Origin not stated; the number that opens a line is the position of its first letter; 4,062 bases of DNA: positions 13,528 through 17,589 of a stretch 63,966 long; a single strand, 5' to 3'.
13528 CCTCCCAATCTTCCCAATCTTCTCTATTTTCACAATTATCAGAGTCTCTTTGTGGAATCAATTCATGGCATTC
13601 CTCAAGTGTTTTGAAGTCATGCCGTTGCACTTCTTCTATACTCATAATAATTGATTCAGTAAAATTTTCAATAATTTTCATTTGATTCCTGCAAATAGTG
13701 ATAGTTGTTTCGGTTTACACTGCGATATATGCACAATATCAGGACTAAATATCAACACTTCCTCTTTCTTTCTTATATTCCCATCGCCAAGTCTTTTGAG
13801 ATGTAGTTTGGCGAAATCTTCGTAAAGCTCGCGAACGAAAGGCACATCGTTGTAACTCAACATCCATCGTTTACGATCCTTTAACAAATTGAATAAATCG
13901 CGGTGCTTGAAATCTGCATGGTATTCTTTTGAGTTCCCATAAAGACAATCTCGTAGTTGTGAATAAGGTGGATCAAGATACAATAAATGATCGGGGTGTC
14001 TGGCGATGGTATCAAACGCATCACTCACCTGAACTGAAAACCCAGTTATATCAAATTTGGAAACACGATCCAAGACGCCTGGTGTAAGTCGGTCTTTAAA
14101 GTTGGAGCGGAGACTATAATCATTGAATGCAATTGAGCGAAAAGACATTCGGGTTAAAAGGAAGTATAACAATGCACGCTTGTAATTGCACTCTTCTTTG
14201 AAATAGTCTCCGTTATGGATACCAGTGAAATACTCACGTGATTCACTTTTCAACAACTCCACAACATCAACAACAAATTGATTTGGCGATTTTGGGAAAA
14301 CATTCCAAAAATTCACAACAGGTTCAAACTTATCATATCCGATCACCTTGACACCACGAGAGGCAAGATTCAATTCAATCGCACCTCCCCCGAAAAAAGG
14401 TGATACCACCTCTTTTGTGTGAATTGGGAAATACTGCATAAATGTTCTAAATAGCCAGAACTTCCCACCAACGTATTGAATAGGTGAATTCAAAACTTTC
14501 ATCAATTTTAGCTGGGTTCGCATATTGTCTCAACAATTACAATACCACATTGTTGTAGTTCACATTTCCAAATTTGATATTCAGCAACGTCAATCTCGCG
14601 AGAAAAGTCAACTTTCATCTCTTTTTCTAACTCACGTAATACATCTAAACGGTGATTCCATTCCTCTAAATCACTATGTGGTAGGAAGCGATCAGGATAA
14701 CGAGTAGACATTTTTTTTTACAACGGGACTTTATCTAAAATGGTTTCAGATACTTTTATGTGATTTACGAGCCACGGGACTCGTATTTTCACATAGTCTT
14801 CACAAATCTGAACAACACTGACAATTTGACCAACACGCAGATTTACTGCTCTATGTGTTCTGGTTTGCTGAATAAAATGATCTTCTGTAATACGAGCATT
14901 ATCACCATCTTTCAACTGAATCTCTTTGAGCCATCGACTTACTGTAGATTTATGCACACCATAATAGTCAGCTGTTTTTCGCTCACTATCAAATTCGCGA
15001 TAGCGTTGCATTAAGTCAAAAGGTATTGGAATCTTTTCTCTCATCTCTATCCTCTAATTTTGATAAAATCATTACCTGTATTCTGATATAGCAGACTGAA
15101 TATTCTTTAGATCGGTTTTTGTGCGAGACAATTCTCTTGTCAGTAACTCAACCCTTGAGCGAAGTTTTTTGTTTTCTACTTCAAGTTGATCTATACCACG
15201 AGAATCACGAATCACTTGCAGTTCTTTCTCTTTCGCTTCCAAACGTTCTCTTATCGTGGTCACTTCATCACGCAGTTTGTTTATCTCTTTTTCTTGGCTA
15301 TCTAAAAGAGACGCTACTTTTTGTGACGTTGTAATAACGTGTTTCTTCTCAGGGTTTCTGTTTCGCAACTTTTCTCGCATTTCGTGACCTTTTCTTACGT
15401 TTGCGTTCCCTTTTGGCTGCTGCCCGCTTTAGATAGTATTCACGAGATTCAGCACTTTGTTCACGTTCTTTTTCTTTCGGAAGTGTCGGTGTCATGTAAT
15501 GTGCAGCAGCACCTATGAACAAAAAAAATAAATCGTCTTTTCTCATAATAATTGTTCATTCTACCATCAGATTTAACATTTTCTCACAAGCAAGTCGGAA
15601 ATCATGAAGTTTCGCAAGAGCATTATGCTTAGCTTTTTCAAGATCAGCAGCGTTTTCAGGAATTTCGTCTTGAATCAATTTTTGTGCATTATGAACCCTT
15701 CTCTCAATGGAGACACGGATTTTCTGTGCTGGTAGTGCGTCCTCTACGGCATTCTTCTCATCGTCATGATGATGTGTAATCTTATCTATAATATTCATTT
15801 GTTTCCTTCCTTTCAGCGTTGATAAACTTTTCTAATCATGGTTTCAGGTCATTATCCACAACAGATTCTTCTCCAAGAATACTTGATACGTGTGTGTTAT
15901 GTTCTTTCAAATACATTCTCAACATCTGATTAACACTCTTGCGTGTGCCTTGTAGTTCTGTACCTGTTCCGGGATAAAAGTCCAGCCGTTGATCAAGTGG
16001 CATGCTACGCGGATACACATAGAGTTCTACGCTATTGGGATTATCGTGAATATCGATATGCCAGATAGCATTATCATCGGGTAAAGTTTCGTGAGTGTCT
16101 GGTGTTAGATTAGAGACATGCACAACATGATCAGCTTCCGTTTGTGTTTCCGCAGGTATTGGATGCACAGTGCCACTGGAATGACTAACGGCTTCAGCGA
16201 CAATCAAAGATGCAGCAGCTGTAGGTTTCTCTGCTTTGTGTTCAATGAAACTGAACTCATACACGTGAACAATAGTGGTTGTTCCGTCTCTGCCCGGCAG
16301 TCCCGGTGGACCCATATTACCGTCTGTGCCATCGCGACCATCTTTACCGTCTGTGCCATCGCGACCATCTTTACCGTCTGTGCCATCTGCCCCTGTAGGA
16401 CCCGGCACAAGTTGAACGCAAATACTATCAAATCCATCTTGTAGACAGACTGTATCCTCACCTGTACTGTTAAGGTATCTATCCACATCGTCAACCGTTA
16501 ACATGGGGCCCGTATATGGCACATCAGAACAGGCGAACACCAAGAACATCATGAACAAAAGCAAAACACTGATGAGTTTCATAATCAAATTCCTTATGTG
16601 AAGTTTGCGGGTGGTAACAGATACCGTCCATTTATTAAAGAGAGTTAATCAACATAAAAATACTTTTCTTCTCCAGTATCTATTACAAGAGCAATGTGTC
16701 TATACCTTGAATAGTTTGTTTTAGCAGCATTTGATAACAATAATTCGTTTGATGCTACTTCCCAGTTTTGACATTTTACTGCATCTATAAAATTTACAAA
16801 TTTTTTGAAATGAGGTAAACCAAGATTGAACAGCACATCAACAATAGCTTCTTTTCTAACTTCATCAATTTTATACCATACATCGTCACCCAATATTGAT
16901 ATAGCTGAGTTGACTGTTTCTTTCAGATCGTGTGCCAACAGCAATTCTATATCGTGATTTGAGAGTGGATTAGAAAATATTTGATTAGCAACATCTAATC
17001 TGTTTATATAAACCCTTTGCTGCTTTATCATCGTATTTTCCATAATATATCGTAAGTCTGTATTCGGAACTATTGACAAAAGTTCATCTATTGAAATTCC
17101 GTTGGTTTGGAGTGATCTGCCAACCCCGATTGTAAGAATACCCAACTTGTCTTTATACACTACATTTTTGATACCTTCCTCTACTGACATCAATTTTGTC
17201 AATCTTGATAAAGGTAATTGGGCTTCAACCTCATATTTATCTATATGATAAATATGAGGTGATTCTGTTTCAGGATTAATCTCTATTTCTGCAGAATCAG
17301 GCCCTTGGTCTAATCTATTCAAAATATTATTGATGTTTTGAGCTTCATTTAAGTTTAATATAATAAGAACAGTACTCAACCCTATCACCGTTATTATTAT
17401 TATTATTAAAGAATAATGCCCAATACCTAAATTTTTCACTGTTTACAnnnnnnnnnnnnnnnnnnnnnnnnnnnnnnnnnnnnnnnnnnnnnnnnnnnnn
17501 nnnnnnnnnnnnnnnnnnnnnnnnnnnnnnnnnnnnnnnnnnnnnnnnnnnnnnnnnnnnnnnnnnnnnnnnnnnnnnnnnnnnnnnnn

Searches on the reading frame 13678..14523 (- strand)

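Call 42: search_protein_families(library=phrogs, proteins=[window:13678-14523:-], max_evalue=0.01)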
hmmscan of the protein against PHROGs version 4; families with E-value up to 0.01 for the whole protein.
window:13678-14523:- (281 aa): 2 families
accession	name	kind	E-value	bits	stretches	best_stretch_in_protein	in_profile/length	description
phrog_56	-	other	3.2e-36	126.8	1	1-263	51-325/647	DNA methyltransferase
phrog_1996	-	other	1.3e-10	42.3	1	165-275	40-148/150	DNA methyltransferase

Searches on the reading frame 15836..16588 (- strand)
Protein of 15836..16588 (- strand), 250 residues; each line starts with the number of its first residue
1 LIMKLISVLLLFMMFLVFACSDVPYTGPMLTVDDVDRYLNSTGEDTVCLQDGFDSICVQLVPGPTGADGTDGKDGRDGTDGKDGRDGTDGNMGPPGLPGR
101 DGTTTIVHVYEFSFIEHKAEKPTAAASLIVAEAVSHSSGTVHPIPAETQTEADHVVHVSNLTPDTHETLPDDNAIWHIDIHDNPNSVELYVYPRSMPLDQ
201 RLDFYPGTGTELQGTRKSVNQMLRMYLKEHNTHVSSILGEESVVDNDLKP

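Call 74: search_protein_families(library=phrogs, proteins=[window:15836-16588:-], max_evalue=0.01)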
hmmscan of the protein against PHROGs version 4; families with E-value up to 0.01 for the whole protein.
window:15836-16588:- (250 aa): 24 families
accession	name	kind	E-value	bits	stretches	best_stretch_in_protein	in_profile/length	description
phrog_18350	-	tail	7.8e-09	36.6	1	57-105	93-141/253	tail fiber protein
phrog_5073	-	tail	8.4e-08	32.7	1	40-103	242-304/519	tail fiber protein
phrog_1806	-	tail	1.5e-07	32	1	58-104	107-153/276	collagen like minor tail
phrog_26246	-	tail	1.2e-06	29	1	63-103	116-156/329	tail protein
phrog_8745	-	tail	1.6e-06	26.7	1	63-104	1386-1427/1803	tail fiber protein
phrog_26346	-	unknown function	1.1e-05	25.4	1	61-102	215-256/659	-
phrog_366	-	tail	1.3e-05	25.9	1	63-106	339-385/474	tail fiber protein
phrog_819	-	tail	1.4e-05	24.5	1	62-104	504-739/1024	tail protein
phrog_4440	-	tail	6.6e-05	23.2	1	31-149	124-221/410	tail fiber protein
phrog_32409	-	tail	6.7e-05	22.3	1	63-111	197-245/884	tail fiber protein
phrog_38766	-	head and packaging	7.8e-05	22.4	1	63-102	97-136/478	virion structural protein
phrog_16032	-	unknown function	0.0001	22.8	1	42-102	211-269/331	-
phrog_3904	-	tail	0.00036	19.9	1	61-104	584-627/1086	tail fiber protein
phrog_15593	-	unknown function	0.00047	21.1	1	58-91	75-108/123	-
phrog_14726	-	tail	0.00047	20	1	60-102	186-227/537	tail fiber protein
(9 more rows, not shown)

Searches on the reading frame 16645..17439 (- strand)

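Call 74: search_protein_families(library=phrogs, proteins=[window:16645-17439:-], max_evalue=0.01)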
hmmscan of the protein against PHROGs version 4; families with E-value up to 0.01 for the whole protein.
window:16645-17439:- (264 aa): 2 families
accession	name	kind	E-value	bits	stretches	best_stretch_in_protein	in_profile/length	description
phrog_7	-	lysis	7.8e-07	28.5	0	161-238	602-676/873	endolysin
phrog_33534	-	unknown function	0.00046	21.1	1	188-258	11-87/94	-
